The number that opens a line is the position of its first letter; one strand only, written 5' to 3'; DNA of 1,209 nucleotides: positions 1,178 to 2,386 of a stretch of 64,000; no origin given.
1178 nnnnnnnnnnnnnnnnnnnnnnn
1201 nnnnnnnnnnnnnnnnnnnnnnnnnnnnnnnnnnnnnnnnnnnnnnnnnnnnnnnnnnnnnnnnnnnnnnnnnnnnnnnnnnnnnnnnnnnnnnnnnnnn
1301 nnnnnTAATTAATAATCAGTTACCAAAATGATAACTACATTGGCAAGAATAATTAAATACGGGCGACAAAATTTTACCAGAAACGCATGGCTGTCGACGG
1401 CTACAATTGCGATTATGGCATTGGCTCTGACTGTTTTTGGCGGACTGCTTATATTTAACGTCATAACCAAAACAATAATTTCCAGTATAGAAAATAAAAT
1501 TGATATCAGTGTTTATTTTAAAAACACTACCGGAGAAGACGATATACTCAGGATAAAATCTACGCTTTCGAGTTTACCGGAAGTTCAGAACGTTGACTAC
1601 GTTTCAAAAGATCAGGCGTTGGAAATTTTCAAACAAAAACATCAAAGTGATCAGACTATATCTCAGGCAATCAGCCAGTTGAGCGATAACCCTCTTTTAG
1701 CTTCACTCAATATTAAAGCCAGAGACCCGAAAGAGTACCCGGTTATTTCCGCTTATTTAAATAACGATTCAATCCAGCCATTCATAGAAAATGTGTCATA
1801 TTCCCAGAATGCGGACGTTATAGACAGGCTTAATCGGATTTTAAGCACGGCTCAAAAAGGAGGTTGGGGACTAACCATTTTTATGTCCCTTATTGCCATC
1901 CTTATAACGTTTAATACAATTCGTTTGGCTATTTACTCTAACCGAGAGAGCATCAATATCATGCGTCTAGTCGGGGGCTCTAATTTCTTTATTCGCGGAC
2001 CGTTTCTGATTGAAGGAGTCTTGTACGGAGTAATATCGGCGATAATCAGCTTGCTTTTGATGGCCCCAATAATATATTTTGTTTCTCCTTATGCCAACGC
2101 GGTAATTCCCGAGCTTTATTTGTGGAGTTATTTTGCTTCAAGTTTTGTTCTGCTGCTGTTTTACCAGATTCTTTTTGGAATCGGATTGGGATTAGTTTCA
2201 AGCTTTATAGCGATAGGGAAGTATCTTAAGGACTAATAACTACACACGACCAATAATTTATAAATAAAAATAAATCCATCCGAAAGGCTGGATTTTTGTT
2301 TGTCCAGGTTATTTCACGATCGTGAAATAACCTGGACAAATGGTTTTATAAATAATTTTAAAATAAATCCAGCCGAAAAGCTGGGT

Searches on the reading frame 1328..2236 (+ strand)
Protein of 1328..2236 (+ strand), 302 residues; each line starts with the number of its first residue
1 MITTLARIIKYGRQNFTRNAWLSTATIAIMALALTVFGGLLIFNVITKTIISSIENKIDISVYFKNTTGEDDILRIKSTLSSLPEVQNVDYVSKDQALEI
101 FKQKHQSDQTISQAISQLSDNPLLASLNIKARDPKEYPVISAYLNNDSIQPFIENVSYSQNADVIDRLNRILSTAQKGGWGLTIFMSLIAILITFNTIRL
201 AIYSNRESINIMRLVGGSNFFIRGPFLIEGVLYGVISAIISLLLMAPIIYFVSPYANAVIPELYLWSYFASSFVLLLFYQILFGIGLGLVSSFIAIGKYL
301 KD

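Call 59: find_encoding_contigs(protein=window:1328-2236:+, flank=10000, max_places=1)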
Protein window:1328-2236:+ (302 aa): 14 contigs read that carry it; 1 place shown.
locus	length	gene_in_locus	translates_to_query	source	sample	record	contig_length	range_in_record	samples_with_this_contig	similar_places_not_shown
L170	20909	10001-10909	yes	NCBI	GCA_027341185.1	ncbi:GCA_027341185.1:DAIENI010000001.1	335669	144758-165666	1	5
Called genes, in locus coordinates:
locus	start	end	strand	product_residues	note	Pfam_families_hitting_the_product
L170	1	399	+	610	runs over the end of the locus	PF05580:Peptidase_S55 (faint)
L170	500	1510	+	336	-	PF01926:MMR_HSR1, PF02421:FeoB_N, PF06071:YchF-GTPase_C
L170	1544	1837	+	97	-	-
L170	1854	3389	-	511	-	-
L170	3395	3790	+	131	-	-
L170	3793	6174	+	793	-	PF26449:DUF8128, PF02534:T4SS-DNA_transf (weak)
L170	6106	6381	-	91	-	-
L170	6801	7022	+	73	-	-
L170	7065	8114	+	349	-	-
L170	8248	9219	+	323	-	PF03462:PCRF, PF00472:RF-1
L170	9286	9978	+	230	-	PF00005:ABC_tran, PF13304:AAA_21 (faint)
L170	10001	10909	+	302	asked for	PF18075:FtsX_ECD, PF02687:FtsX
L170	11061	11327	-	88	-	-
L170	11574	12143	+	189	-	-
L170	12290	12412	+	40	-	-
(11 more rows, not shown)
